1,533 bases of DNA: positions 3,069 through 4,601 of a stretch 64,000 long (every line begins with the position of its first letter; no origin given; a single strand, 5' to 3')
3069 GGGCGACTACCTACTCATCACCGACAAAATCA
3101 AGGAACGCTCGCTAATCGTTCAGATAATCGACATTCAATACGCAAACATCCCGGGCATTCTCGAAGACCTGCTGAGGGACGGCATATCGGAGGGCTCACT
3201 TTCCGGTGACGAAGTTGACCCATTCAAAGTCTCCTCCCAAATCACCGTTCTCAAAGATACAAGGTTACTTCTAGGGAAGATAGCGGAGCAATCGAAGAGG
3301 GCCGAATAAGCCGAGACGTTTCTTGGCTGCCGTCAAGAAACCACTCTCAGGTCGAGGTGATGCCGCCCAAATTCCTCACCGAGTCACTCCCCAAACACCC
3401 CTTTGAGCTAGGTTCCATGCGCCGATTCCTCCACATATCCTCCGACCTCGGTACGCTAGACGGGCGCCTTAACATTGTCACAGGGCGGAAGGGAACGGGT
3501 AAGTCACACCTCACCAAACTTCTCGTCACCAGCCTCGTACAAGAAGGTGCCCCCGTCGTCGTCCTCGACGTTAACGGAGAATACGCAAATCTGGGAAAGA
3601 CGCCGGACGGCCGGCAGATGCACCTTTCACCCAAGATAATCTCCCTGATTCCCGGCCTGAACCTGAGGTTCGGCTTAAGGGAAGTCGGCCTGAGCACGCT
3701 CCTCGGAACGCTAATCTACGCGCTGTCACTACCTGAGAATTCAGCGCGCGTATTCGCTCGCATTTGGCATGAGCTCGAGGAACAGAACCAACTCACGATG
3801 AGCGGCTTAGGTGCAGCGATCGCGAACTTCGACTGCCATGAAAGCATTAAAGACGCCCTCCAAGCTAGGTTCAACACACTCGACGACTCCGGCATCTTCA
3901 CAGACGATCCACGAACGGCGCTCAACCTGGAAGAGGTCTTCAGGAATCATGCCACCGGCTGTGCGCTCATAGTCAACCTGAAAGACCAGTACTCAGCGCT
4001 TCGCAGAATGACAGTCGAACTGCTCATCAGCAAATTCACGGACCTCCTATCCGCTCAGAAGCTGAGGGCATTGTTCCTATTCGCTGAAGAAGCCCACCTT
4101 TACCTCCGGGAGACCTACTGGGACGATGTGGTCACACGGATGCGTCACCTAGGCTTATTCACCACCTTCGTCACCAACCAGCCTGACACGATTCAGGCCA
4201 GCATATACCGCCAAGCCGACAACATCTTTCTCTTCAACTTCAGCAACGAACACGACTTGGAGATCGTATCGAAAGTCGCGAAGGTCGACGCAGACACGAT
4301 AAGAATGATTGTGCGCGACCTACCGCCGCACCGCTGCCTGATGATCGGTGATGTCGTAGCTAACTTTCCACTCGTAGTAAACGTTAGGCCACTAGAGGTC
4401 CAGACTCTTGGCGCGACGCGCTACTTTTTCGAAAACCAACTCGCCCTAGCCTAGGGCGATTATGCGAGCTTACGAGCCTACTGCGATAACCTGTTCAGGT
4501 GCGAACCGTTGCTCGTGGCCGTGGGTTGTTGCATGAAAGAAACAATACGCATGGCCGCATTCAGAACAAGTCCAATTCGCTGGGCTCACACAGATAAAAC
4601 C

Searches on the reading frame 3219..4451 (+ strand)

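Call 50: search_protein_families(library=pfam, proteins=[window:3219-4451:+], max_evalue=0.001)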
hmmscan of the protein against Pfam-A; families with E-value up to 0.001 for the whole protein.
window:3219-4451:+ (411 aa): 5 families
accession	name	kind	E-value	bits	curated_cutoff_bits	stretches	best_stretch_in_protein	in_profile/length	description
PF01935.23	DUF87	-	1.7e-12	48.4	23.2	1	87-199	28-126/220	Helicase HerA, central domain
PF00702.32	Hydrolase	-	1.7e-05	25.7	26.4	1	279-380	85-181/191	haloacid dehalogenase-like hydrolase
PF19044.6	P-loop_TraG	-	7.6e-05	22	25.8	1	77-133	24-80/413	TraG P-loop domain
PF13401.12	AAA_22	-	0.00011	22.9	27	0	85-120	8-43/130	AAA domain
PF05872.18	HerA_C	-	0.00055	19.1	22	0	83-127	22-66/502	Helicase HerA-like C-terminal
